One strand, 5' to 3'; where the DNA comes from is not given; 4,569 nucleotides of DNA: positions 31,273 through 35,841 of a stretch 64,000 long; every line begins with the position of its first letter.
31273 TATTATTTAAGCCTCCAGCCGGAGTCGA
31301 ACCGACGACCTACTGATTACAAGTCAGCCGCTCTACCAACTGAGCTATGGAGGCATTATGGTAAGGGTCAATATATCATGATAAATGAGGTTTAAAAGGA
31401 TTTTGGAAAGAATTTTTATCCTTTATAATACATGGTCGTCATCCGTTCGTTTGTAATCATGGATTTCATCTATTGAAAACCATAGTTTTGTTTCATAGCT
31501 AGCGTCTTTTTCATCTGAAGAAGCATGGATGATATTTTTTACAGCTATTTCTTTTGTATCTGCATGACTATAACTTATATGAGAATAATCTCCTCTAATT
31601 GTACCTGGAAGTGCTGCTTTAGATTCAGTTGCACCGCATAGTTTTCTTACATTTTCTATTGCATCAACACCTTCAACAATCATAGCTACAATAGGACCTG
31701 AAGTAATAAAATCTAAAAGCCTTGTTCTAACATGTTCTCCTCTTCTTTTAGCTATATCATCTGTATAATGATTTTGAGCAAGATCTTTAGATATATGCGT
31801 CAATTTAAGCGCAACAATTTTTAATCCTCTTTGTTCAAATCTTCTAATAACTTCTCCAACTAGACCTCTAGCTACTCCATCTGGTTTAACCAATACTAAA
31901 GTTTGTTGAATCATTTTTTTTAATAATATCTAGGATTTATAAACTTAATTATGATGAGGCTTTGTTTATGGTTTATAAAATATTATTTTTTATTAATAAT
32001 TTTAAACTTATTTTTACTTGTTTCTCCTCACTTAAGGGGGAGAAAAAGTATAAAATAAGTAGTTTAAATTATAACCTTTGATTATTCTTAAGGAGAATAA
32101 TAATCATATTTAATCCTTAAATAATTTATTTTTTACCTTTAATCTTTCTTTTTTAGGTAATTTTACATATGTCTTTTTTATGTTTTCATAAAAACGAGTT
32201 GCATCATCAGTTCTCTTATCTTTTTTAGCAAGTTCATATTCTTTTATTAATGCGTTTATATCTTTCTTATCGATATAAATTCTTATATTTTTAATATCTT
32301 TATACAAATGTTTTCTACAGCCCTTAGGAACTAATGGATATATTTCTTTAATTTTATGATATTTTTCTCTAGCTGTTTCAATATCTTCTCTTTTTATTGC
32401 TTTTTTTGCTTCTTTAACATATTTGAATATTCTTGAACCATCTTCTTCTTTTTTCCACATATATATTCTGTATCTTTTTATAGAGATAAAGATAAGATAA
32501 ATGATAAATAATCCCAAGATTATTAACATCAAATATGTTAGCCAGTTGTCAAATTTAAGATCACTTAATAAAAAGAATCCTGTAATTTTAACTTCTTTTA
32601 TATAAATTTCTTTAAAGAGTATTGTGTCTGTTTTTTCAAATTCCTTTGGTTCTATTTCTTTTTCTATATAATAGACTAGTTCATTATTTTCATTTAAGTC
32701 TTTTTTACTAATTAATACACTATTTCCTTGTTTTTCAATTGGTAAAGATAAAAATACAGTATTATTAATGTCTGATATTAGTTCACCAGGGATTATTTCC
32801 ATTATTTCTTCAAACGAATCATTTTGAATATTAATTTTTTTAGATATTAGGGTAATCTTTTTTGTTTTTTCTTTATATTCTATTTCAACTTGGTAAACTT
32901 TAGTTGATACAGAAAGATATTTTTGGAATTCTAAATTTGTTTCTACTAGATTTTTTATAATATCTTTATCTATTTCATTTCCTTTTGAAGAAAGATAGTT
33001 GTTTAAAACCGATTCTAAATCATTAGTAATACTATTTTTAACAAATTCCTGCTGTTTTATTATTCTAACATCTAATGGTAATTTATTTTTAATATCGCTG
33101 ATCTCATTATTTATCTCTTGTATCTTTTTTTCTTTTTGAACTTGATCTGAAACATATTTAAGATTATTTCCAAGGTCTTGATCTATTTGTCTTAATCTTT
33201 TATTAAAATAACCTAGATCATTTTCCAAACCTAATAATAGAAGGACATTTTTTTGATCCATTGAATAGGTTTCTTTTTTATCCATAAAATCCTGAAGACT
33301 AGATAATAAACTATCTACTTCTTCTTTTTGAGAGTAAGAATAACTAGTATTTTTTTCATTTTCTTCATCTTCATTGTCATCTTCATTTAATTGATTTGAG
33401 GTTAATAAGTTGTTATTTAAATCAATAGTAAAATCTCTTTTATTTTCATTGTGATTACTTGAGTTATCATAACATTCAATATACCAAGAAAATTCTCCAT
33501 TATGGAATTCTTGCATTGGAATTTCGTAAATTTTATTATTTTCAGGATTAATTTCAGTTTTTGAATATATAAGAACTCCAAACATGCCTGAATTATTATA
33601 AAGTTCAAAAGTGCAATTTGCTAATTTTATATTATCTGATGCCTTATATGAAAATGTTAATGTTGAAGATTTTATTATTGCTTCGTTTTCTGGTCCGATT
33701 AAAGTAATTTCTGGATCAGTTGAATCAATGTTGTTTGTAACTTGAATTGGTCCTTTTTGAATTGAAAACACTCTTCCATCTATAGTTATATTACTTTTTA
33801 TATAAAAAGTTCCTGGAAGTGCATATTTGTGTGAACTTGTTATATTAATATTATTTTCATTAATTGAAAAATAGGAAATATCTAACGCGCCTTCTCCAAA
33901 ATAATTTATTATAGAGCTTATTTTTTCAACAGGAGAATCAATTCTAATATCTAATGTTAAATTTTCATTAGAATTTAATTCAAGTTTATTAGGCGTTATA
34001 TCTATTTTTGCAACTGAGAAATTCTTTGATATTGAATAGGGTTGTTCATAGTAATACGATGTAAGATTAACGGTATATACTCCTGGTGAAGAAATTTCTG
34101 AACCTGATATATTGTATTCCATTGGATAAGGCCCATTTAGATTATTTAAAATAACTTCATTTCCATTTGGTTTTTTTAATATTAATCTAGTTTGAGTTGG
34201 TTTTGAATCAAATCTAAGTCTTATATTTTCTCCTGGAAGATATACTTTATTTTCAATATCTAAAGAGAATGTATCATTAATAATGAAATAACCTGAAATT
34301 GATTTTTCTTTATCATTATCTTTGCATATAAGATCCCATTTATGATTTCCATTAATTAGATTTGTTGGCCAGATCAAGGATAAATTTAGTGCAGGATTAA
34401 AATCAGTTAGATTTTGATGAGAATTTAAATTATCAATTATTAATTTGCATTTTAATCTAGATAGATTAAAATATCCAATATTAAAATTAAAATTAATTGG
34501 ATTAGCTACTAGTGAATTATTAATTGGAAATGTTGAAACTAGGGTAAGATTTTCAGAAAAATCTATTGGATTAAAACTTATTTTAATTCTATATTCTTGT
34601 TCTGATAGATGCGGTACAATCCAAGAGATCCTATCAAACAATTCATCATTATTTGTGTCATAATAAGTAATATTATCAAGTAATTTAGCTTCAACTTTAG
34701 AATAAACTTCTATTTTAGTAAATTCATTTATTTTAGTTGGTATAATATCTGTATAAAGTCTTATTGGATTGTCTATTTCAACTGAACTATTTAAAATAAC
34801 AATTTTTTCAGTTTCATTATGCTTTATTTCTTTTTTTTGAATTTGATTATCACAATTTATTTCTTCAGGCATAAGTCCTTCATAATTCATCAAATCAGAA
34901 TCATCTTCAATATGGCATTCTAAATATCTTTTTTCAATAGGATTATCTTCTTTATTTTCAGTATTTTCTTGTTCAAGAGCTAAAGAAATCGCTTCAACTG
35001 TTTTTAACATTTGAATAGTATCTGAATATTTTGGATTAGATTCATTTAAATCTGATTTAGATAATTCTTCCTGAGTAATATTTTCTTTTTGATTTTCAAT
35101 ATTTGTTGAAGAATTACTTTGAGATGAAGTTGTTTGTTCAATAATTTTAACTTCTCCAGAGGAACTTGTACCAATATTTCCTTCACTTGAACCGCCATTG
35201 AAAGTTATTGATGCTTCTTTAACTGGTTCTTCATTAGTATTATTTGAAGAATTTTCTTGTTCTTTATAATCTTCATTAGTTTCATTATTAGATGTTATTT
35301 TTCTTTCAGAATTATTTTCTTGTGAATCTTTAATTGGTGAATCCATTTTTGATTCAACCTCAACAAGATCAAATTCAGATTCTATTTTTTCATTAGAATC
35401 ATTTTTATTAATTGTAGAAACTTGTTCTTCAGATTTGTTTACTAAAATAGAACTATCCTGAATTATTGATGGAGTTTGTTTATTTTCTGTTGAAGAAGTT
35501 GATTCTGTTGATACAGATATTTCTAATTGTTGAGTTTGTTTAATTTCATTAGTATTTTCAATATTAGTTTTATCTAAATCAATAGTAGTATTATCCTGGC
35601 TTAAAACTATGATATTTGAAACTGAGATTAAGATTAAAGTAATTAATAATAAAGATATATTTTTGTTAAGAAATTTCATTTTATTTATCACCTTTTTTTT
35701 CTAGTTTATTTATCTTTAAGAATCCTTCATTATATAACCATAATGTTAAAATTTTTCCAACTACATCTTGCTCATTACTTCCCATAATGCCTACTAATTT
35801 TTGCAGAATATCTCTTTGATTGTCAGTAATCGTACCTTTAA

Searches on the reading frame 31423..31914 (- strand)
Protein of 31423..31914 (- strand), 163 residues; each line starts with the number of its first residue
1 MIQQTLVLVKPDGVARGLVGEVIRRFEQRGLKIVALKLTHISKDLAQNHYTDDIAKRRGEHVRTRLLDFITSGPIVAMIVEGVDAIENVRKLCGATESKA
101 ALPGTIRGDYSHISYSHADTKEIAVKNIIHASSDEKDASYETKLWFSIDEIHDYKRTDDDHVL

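Call 31: search_protein_families(library=pfam, proteins=[window:31423-31914:-], max_evalue=0.05)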
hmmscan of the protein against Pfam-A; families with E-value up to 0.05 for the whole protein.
window:31423-31914:- (163 aa): 1 family
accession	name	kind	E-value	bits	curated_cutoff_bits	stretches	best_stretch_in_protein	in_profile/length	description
PF00334.24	NDK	-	1.1e-41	142.3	27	1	3-151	1-135/135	Nucleoside diphosphate kinase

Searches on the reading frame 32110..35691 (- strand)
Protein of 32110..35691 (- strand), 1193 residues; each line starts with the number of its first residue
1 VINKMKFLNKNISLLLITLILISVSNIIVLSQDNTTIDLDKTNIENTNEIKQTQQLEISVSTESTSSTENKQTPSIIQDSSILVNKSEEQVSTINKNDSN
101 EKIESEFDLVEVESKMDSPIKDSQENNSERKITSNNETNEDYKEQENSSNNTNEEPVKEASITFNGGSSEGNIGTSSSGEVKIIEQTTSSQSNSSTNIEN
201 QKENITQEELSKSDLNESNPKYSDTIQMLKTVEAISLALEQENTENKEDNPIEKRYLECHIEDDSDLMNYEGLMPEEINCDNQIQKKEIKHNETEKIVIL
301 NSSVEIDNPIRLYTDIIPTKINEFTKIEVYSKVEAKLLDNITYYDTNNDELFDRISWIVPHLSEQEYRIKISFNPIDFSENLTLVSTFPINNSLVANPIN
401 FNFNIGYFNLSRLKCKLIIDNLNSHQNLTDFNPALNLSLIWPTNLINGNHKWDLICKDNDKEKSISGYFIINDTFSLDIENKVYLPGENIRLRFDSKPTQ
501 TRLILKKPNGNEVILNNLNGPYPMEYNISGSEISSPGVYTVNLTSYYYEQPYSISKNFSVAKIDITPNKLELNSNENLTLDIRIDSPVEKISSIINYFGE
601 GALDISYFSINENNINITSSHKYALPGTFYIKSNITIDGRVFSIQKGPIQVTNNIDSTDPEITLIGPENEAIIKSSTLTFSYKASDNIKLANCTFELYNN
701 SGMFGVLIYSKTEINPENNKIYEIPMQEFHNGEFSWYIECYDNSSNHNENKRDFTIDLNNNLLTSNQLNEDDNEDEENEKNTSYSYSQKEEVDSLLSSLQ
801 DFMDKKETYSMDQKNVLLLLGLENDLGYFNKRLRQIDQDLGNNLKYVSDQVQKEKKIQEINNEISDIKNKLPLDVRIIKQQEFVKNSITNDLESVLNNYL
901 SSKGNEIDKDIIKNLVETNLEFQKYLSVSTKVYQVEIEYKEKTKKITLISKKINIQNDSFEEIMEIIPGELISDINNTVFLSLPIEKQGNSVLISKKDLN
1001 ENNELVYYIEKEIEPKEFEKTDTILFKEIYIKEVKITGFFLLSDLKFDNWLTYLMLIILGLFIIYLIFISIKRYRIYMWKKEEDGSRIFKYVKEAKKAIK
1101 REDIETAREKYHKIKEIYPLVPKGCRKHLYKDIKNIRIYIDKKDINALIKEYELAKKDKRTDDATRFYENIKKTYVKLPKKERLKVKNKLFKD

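Call 3: search_protein_families(library=pfam, proteins=[window:32110-35691:-], max_evalue=0.1)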
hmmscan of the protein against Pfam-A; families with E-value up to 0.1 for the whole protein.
window:32110-35691:- (1193 aa): 1 family
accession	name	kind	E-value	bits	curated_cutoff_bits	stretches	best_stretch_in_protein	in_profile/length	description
PF09976.15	TPR_21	-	0.032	14.4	25.5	1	1050-1110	4-64/193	Tetratricopeptide repeat-like domain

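Call 50: search_protein_families(library=padloc, proteins=[window:32110-35691:-], max_evalue=0.01)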
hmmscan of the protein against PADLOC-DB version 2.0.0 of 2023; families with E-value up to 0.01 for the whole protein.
window:32110-35691:- (1193 aa): 0 families

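Call 79: search_solved_structures(query=window:32110-35691:-, max_evalue=1)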
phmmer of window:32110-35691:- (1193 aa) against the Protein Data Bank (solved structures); distinct sequences matched with E-value up to 1: 1.
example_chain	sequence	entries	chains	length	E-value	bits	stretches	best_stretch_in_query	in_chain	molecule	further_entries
5jno_B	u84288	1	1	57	0.11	13.7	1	1083-1120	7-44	DNA excision repair protein ERCC-6-like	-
